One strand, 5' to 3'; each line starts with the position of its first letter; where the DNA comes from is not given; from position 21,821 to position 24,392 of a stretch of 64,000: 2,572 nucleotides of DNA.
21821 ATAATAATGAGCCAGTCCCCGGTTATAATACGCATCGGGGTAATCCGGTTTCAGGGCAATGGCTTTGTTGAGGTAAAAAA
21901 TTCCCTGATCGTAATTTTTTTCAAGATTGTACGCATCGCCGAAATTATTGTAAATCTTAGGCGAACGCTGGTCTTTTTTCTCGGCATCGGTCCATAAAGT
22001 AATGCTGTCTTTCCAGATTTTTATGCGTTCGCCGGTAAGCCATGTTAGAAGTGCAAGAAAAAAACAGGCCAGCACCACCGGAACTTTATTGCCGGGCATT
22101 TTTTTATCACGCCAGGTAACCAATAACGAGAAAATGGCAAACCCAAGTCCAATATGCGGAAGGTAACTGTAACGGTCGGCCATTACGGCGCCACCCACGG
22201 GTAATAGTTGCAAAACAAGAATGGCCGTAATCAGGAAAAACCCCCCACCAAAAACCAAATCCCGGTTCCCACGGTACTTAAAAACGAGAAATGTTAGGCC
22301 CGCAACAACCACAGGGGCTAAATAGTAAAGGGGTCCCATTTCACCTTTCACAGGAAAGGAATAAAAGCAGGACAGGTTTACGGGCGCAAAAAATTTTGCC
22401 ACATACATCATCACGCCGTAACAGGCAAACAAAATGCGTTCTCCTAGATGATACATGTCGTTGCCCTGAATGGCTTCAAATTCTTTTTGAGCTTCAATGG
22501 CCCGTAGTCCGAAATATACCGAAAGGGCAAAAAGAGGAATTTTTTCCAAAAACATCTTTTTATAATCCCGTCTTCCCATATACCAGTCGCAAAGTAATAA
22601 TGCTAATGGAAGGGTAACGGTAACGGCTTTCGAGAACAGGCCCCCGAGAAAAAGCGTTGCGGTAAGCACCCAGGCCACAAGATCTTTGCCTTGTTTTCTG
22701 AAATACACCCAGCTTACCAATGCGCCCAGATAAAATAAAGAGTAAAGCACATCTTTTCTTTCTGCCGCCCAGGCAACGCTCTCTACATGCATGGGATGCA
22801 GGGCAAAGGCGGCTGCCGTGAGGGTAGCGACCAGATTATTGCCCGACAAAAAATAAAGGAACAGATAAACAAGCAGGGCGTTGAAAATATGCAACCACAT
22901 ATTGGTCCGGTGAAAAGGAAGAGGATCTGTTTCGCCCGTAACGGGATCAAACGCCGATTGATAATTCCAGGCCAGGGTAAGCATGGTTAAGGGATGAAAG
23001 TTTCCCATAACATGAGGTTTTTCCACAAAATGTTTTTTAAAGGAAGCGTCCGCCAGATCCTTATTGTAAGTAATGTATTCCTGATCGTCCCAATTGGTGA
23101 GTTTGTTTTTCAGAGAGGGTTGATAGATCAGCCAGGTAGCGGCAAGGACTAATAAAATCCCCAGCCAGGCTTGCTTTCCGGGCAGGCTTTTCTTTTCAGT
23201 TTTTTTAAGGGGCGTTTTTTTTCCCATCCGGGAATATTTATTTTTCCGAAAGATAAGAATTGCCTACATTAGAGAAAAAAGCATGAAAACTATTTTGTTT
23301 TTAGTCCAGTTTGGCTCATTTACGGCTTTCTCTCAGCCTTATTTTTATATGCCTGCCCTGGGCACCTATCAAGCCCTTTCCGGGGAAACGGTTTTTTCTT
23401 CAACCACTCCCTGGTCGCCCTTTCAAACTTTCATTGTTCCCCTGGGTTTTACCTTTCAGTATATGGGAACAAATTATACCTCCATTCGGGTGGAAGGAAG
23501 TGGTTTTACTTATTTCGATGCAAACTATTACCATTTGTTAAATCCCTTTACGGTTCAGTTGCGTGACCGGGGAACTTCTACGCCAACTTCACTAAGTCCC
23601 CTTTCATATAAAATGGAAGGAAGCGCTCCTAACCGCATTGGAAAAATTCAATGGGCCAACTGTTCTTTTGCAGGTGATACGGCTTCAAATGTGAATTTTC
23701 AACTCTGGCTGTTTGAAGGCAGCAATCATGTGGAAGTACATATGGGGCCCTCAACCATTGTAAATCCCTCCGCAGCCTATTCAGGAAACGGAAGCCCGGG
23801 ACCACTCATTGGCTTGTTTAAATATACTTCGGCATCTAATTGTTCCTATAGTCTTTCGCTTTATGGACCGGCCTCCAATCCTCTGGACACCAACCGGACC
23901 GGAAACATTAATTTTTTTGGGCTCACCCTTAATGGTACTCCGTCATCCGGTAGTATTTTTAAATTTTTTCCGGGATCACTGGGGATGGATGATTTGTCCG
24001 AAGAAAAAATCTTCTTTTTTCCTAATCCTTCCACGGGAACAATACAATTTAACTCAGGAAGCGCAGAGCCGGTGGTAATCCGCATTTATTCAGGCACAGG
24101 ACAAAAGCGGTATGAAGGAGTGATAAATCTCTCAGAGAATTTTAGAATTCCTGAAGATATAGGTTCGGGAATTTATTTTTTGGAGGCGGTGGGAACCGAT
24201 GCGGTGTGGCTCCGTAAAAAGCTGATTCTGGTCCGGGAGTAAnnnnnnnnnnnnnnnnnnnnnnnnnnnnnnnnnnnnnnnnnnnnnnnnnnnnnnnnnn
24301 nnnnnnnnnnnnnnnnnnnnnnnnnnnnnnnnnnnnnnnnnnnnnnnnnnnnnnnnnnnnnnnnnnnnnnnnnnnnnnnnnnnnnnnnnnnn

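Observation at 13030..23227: Two paralogous TMTC-like proteins (multi-TM GT-C/DUF1736-type domain plus C-terminal TPRs) flank the phosphatase cluster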

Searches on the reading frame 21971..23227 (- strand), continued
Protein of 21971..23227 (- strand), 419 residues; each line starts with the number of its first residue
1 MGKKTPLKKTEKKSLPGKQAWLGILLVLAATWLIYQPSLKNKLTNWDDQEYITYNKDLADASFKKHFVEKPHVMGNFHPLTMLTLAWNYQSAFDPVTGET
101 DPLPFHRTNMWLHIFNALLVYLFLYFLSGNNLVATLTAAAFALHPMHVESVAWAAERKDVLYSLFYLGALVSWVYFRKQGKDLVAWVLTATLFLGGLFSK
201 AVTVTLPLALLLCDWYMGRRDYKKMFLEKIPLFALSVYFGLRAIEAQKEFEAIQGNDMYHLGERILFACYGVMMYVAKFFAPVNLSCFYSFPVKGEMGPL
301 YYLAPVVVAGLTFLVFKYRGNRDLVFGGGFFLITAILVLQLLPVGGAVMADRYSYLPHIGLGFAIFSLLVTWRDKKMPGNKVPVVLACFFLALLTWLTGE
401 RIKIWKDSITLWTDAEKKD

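Call 88: search_protein_representatives(protein=window:22013-23227:-)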
Query: 405 residues. Proteins with E-value up to 0.001 (for the whole library): 53098; up to 1e-10: 29245; up to 1e-30: 6613. The best 150 are listed.
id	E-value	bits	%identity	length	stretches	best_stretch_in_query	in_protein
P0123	8.3e-149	512.5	96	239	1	1-239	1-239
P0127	2.4e-129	448.4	56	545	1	4-405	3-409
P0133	6.8e-103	361.3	46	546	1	11-405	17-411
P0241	1.4e-91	324.0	44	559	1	8-405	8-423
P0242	1.7e-86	307.3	99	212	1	1-137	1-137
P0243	6.9e-86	305.3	43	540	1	1-405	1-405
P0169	2.6e-84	300.1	45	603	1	17-400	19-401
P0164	4.6e-84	299.2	44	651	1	4-405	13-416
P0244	1.4e-82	294.4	47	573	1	4-405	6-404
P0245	5.8e-80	285.7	42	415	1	5-386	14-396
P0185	2.5e-79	283.6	44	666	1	23-405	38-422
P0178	5.4e-79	282.5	43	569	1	23-405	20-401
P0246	6.0e-79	282.4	46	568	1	15-390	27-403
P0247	1.4e-78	281.1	44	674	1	26-405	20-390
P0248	2.1e-78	280.6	43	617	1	24-405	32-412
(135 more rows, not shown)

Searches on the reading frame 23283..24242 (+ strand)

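Call 5: search_protein_families(library=pfam, proteins=[window:23283-24242:+], max_evalue=0.01)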
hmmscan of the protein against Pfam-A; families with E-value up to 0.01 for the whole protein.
window:23283-24242:+ (319 aa): 1 family
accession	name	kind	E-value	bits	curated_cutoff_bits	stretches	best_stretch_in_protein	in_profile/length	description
PF18962.6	Por_Secre_tail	-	0.00032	21.4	27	1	246-315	2-74/75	Secretion system C-terminal sorting domain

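Call 7: search_protein_families(library=ncbifam, proteins=[window:23283-24242:+], max_evalue=0.001)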
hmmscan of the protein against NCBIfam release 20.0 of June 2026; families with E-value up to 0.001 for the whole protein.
window:23283-24242:+ (319 aa): 1 family
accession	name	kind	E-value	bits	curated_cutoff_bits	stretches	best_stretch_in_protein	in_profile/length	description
TIGR04183.1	Por_Secre_tail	domain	6.4e-07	29.3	23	1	246-315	2-70/72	T9SS type A sorting domain-containing protein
